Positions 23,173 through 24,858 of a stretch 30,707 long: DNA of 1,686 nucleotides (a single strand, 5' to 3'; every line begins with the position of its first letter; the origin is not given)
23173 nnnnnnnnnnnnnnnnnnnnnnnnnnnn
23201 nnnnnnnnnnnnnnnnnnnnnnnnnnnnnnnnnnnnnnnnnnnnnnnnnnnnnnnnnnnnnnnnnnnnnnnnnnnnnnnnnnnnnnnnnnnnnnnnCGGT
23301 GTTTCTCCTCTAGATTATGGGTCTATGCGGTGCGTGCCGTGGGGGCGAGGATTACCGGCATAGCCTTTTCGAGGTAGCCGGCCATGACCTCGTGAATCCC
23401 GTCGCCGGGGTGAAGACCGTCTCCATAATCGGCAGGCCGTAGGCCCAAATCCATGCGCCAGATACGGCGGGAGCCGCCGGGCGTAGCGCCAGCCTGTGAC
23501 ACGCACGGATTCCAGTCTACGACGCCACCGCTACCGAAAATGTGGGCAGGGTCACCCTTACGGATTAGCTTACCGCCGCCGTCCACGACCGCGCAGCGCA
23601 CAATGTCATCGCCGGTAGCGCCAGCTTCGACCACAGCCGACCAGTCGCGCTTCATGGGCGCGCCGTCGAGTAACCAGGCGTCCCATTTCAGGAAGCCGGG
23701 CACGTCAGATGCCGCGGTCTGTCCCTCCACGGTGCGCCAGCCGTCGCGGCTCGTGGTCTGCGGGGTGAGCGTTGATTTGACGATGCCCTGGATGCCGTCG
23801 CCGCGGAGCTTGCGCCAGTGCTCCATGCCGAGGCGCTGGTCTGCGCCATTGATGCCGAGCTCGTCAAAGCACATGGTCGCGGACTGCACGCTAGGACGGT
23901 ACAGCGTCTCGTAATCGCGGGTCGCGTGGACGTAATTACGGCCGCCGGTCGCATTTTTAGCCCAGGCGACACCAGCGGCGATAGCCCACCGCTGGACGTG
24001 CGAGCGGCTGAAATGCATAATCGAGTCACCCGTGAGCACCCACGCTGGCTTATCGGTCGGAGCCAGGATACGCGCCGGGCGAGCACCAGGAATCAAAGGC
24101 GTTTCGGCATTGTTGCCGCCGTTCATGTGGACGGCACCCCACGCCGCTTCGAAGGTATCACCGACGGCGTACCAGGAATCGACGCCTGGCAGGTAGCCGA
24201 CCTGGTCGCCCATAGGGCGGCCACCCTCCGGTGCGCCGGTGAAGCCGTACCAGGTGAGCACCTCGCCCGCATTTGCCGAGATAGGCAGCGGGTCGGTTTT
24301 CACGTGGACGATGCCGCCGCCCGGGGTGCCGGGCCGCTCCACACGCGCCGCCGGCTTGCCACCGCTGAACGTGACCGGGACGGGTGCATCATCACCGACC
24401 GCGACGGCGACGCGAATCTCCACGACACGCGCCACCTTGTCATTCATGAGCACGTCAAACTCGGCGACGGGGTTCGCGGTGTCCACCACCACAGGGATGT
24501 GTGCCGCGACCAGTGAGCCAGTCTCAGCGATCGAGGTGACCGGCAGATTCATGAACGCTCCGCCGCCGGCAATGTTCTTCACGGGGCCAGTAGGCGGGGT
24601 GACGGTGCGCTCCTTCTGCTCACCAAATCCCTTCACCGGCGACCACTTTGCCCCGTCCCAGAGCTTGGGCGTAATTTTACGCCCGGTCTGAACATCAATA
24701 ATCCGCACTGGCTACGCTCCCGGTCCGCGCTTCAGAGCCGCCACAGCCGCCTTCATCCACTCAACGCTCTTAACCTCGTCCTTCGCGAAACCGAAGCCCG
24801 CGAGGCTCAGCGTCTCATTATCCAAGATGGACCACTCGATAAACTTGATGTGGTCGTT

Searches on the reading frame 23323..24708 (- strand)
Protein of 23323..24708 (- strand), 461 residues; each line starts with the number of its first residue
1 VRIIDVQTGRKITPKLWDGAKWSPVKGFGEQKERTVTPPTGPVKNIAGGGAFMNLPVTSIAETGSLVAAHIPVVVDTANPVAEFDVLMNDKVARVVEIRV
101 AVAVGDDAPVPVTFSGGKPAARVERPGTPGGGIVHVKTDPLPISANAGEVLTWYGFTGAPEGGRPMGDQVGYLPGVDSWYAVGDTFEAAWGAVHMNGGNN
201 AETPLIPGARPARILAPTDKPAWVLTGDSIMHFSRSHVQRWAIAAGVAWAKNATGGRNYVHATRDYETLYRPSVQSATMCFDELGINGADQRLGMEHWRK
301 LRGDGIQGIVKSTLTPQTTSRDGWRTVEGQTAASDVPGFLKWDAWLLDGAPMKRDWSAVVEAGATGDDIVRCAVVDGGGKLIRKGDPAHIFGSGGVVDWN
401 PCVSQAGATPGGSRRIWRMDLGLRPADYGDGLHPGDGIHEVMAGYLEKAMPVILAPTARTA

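Call 14: search_protein_families(library=phrogs, proteins=[window:23323-24708:-], max_evalue=0.001)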
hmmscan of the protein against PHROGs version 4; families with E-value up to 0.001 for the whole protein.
window:23323-24708:- (461 aa): 1 family
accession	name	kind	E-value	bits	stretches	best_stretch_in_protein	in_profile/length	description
phrog_8480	-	other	6.4e-10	39.7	1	184-335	192-373/528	lysophospholipase L1-like esterase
